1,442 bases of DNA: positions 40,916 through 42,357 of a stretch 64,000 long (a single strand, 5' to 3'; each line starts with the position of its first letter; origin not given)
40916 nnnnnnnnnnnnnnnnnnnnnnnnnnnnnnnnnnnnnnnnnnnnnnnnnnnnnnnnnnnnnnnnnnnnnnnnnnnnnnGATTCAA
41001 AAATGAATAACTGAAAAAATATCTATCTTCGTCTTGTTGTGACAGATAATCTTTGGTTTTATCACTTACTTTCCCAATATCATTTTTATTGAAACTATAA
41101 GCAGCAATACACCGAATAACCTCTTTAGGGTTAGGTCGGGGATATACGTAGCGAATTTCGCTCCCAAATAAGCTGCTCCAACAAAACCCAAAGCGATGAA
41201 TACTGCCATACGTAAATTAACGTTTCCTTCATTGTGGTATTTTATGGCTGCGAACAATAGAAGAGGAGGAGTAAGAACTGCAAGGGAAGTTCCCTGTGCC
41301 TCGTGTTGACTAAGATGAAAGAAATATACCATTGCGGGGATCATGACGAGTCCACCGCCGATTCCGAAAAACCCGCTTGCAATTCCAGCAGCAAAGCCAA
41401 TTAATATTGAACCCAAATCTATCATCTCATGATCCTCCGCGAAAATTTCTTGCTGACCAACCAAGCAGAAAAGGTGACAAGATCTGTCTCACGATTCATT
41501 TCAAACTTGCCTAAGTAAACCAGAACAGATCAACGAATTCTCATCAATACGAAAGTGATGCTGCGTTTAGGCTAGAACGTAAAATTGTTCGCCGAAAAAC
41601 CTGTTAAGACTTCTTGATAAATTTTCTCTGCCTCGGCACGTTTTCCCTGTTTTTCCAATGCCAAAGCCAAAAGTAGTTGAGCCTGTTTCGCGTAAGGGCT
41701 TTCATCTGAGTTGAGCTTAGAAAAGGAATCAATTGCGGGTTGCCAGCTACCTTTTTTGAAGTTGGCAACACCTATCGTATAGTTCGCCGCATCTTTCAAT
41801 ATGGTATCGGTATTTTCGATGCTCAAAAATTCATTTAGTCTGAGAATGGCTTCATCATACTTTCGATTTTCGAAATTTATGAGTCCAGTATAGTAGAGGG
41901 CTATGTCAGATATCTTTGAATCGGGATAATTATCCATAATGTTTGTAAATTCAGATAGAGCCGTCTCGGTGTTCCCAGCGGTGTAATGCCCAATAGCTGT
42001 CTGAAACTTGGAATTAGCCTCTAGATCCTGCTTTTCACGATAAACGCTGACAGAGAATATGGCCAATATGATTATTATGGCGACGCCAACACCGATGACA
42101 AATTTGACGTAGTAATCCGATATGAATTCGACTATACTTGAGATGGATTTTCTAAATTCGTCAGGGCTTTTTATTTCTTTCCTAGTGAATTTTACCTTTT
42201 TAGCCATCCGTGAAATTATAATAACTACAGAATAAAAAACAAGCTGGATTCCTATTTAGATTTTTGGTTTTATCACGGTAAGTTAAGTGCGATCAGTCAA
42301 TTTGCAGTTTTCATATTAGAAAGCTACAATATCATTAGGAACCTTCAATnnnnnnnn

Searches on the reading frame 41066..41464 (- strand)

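Call 11: search_protein_families(library=pfam, proteins=[window:41066-41464:-], max_evalue=0.001)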
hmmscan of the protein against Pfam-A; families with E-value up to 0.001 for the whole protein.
window:41066-41464:- (132 aa): 1 family
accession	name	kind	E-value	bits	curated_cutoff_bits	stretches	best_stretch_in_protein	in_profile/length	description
PF01925.25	TauE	-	8.7e-26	91.5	32.6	1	20-128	130-237/237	Sulfite exporter TauE/SafE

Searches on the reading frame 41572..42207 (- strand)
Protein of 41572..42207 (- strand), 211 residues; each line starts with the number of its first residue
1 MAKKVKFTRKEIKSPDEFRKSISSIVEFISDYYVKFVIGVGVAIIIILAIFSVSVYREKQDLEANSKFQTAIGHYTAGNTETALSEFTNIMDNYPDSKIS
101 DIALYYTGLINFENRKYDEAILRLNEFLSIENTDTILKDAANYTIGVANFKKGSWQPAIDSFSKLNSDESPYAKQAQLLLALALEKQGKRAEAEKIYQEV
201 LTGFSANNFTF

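Call 11: search_protein_families(library=pfam, proteins=[window:41572-42207:-], max_evalue=0.001)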
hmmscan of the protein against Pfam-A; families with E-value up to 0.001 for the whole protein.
window:41572-42207:- (211 aa): 14 families
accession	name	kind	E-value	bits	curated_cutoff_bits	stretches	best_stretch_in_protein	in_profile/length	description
PF13174.12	TPR_6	-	7.7e-15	54.9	26.3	0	175-201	1-27/33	Tetratricopeptide repeat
PF21545.3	T7SS_EccA1_N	-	8e-11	42.2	27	1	63-202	94-233/272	T7SS, ESX-1 secretion system protein EccA1, N-terminal domain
PF07719.23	TPR_2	-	1.1e-10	41.2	27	0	177-201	4-28/34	Tetratricopeptide repeat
PF13432.12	TPR_16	-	1.2e-09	38.9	32.7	0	158-204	16-61/65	Tetratricopeptide repeat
PF09976.15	TPR_21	-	2.3e-09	37.7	25.5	1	29-205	4-177/193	Tetratricopeptide repeat-like domain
PF13525.12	YfiO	-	5.1e-07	30.1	25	0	140-195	6-63/203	Outer membrane lipoprotein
PF00515.34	TPR_1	-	6.1e-07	29.4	27.8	0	177-201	4-28/34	Tetratricopeptide repeat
PF13424.12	TPR_12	-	7.3e-07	29.7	30.1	0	158-203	29-74/77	Tetratricopeptide repeat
PF13428.12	TPR_14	-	1.8e-06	28.5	23.5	0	175-202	2-29/44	Tetratricopeptide repeat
PF14559.12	TPR_19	-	3.7e-05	24.4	25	0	155-200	7-51/68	Tetratricopeptide repeat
PF12895.13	ANAPC3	-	0.00024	21.7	27.2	0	142-199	26-81/82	Anaphase-promoting complex, cyclosome, subunit 3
PF24575.1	TPR_Slam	-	0.00029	21.7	35.2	0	66-120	49-100/104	Surface lipoprotein assembly modifier, N-terminal TPR repeats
PF13176.12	TPR_7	-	0.00092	19.6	27.9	0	179-201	4-26/36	Tetratricopeptide repeat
PF20308.4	TPR-S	-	0.00099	20.1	27.6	0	155-202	2-46/102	Tetratricopeptide Repeats-Sensor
